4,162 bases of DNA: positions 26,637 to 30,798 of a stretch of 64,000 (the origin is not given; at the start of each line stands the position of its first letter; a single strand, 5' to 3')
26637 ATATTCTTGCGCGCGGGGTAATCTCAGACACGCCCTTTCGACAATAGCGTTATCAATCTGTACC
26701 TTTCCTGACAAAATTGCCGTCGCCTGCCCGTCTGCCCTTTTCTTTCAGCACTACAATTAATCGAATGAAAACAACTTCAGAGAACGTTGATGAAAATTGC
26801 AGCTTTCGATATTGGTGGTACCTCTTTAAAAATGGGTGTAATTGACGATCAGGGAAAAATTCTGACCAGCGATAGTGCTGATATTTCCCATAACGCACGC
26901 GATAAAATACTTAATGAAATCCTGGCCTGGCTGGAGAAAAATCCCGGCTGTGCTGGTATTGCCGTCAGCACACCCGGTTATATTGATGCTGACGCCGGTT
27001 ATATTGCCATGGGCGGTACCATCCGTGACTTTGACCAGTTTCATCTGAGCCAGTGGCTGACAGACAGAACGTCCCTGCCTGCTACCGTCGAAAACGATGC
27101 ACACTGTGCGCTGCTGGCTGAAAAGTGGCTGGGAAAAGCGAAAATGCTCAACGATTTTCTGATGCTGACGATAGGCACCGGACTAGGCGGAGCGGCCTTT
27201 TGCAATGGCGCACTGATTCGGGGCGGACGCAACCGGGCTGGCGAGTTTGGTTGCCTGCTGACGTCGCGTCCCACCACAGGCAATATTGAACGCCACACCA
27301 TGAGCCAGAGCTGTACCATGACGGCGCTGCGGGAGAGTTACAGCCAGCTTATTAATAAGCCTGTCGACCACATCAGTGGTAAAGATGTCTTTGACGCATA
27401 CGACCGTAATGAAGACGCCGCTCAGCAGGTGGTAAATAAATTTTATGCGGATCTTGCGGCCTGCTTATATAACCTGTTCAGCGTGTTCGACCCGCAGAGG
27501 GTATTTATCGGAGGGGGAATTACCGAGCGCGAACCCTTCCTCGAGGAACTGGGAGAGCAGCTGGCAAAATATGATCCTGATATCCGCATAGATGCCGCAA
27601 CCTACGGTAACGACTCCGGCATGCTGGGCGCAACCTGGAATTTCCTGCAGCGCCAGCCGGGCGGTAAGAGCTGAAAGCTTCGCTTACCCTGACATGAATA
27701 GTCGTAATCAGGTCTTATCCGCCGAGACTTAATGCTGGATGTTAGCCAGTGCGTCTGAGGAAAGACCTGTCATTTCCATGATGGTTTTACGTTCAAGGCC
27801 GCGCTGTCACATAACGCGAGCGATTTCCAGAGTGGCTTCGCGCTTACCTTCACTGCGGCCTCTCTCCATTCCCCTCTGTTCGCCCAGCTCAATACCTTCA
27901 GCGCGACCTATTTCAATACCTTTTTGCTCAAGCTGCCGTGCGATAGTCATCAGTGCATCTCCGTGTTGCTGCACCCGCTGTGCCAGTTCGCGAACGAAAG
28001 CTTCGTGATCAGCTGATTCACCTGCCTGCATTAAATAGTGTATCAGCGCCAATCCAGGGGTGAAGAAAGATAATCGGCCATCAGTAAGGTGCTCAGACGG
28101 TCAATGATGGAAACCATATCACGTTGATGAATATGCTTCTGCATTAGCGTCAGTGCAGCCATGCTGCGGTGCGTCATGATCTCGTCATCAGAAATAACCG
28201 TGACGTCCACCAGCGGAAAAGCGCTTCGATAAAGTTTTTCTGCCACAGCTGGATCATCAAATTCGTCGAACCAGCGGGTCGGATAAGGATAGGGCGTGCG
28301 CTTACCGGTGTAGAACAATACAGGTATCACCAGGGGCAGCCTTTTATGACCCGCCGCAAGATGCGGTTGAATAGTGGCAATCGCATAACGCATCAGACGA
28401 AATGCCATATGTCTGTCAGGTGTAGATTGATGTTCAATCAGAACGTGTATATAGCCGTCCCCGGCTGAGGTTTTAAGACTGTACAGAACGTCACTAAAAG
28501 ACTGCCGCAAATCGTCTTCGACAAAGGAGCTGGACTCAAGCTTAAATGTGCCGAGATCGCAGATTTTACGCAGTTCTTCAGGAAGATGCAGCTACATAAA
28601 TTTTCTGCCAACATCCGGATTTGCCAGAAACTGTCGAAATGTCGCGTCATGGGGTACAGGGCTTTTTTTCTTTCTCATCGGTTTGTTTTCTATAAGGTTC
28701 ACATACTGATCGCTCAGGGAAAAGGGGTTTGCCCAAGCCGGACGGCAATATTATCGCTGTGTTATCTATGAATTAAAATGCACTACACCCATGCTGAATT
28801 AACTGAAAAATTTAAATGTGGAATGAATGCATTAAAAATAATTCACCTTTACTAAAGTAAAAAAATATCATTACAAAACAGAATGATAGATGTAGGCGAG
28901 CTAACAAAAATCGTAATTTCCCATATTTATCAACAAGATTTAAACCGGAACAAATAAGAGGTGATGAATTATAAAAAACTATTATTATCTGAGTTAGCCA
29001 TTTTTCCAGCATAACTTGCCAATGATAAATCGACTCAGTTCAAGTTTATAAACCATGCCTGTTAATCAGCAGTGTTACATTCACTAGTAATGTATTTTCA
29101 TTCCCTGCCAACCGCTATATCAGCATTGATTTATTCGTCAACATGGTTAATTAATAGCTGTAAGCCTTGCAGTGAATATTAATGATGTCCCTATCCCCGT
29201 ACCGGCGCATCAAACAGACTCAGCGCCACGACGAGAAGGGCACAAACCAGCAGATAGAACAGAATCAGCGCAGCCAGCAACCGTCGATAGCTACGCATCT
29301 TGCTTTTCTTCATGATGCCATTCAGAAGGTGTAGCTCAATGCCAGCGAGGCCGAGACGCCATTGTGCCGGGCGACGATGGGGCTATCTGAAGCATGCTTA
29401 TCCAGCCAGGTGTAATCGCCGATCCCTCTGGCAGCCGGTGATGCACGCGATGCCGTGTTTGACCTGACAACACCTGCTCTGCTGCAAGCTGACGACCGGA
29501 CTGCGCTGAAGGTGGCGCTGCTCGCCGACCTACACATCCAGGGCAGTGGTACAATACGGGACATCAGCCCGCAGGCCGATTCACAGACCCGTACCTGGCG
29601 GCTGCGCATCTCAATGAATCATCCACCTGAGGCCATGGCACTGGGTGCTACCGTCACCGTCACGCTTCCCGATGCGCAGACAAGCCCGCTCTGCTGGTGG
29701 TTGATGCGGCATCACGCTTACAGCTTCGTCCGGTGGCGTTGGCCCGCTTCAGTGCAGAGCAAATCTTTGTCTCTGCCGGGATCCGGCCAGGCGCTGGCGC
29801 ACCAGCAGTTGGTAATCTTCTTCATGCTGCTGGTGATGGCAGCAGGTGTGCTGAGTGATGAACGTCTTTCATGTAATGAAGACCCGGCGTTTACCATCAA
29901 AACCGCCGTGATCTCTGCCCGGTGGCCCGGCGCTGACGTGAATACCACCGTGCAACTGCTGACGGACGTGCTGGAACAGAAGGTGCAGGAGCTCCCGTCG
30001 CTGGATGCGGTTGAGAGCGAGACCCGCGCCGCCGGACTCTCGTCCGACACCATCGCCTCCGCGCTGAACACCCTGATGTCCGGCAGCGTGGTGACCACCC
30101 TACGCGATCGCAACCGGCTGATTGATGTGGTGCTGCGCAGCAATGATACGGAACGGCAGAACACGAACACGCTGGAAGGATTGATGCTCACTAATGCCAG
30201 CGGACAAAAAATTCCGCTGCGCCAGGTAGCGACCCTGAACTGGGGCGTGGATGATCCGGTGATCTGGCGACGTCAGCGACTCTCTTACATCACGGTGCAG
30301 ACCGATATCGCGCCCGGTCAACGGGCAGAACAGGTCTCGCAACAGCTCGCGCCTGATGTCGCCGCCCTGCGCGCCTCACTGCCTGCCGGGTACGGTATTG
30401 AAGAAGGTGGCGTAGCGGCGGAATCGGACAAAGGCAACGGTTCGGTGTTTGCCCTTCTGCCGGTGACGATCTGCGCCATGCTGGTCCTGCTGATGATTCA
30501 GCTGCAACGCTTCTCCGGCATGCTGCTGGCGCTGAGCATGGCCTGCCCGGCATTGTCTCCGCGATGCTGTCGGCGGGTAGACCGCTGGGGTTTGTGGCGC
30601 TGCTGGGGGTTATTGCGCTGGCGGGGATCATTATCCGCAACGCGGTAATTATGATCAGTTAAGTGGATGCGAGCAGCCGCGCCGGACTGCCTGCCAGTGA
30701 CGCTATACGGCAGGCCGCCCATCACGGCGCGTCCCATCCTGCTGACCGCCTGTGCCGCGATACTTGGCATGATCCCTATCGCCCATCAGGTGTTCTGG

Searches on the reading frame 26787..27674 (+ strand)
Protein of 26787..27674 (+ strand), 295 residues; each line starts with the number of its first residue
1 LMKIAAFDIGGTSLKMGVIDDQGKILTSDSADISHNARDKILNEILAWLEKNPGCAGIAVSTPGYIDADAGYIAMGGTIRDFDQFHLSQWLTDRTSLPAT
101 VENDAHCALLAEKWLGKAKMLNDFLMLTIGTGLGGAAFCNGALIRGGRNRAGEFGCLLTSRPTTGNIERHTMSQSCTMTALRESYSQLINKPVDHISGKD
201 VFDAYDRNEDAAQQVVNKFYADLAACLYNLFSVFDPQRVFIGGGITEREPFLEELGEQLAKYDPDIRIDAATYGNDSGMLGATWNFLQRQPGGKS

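Call 4: search_protein_families(library=pfam, proteins=[window:26787-27674:+], max_evalue=0.01)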
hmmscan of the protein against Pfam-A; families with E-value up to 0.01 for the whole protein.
window:26787-27674:+ (295 aa): 2 families
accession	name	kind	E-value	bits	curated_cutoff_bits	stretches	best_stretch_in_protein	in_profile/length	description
PF00480.26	ROK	-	2e-43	149.5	22.9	1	6-286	3-291/294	ROK family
PF01869.26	BcrAD_BadFG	-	0.0039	17.2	31.5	0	172-282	167-267/271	BadF/BadG/BcrA/BcrD ATPase family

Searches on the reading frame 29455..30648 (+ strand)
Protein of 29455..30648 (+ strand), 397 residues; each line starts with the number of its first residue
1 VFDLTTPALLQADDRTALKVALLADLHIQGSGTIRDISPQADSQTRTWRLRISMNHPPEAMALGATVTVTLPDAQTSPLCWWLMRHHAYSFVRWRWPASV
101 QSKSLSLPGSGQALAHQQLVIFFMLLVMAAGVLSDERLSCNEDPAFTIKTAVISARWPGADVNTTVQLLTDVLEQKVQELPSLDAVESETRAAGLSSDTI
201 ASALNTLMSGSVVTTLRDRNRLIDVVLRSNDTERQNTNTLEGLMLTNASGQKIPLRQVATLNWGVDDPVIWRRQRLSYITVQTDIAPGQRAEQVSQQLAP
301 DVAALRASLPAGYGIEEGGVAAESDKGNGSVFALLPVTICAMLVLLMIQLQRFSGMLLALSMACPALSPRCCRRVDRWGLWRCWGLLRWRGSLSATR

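Call 80: search_protein_families(library=pfam, proteins=[window:29455-30648:+], max_evalue=0.0001)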
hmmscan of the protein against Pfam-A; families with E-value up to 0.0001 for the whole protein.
window:29455-30648:+ (397 aa): 1 family
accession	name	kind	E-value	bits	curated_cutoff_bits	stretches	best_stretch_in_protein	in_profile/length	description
PF00873.25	ACR_tran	-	1.4e-30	106.2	28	2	191-359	726-892/1021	AcrB/AcrD/AcrF family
